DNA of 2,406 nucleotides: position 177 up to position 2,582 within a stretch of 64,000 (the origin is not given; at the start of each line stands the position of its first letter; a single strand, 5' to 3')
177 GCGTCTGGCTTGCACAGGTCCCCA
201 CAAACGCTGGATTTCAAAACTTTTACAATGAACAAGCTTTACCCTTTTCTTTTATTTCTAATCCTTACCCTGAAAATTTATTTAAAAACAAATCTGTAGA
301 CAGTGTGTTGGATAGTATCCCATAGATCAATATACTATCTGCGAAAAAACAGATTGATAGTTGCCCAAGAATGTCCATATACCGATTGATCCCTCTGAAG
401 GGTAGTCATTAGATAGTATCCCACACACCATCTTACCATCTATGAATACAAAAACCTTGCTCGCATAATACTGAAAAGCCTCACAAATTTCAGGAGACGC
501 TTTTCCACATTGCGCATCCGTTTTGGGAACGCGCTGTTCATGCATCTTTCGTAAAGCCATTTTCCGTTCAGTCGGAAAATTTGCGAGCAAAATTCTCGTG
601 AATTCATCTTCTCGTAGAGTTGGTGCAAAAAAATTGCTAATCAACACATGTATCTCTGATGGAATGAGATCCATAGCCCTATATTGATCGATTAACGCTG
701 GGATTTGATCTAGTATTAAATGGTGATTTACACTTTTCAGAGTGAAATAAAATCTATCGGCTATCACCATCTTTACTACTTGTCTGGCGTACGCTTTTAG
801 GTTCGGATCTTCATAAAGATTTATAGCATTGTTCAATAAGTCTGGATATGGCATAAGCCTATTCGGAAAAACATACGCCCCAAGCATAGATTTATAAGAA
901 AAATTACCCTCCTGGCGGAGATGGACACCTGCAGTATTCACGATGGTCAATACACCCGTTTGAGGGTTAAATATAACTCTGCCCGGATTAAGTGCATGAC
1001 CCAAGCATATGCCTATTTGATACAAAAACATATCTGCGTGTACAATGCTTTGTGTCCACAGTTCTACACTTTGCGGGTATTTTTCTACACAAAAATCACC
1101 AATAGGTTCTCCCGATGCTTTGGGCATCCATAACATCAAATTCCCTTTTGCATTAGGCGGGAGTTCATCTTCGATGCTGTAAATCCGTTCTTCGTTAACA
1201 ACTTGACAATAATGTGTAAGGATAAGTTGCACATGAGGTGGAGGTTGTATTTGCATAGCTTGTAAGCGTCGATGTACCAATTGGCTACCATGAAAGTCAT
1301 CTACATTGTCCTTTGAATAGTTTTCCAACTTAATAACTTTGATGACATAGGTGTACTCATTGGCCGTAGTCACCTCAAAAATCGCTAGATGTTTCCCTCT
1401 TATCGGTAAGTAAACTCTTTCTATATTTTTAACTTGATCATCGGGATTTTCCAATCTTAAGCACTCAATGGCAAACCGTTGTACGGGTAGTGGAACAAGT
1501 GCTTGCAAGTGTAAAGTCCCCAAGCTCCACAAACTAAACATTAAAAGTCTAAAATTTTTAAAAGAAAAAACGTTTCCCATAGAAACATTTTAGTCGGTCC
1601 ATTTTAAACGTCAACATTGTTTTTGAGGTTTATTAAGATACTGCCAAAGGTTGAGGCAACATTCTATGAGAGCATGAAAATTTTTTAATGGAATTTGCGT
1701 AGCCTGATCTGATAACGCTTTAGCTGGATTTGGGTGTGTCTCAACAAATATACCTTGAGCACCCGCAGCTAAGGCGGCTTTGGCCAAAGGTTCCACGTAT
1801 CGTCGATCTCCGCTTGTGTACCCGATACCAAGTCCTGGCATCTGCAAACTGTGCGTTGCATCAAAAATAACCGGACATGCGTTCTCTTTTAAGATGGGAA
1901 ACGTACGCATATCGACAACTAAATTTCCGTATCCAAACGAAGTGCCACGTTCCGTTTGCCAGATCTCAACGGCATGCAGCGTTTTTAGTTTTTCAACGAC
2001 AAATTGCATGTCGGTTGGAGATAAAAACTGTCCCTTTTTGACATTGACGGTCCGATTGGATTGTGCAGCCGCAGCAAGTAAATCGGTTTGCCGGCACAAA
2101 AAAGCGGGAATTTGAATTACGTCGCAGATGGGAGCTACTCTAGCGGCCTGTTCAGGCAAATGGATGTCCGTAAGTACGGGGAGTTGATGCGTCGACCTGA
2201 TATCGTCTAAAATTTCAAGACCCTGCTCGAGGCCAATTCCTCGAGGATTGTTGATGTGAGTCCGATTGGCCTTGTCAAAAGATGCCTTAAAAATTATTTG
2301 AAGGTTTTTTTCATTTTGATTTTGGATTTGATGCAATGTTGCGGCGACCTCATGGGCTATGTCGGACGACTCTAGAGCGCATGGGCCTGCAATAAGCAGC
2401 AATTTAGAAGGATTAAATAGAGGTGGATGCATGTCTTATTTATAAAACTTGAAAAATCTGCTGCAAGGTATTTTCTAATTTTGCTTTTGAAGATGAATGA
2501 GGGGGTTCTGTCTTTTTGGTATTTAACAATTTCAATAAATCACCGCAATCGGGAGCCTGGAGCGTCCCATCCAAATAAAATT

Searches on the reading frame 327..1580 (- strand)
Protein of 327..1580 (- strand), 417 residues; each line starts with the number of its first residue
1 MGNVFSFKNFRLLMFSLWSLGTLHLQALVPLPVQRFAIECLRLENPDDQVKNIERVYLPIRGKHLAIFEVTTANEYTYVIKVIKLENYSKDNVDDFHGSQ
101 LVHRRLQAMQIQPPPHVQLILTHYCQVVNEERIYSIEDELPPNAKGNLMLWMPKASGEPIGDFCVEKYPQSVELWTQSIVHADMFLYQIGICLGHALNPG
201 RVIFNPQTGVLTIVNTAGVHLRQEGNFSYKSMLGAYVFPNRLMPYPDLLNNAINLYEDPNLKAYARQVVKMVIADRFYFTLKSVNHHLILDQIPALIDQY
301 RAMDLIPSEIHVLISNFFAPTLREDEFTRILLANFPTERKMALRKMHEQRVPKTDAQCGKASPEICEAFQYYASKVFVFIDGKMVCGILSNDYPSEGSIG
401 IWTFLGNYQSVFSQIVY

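Call 16: search_protein_families(library=pfam, proteins=[window:327-1580:-], max_evalue=0.01)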
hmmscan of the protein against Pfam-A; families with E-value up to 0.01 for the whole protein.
window:327-1580:- (417 aa): 0 families

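Call 29: search_protein_families(library=ncbifam, proteins=[window:327-1580:-], max_evalue=0.01)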
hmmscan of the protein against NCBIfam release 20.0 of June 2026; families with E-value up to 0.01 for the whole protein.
window:327-1580:- (417 aa): 0 families

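Call 38: find_encoding_contigs(protein=window:327-1580:-, flank=10000, max_places=4)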
Protein window:327-1580:- (417 aa): no gene with exactly this product is on record in the collection.

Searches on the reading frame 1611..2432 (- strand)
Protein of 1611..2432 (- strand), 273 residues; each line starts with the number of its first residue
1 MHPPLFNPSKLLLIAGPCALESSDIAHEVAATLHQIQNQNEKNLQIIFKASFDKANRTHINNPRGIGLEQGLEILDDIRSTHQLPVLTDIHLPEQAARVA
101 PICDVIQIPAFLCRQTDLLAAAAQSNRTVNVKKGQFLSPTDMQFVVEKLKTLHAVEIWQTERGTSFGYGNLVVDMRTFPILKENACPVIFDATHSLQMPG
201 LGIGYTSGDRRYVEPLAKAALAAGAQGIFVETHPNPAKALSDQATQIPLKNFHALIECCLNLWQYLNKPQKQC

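Call 16: search_protein_families(library=pfam, proteins=[window:1611-2432:-], max_evalue=0.01)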
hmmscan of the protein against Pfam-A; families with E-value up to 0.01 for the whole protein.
window:1611-2432:- (273 aa): 1 family
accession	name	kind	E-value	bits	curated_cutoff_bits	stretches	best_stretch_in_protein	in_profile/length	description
PF00793.26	DAHP_synth_1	-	5.2e-64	216.2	25.5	1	9-255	16-257/270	DAHP synthetase I family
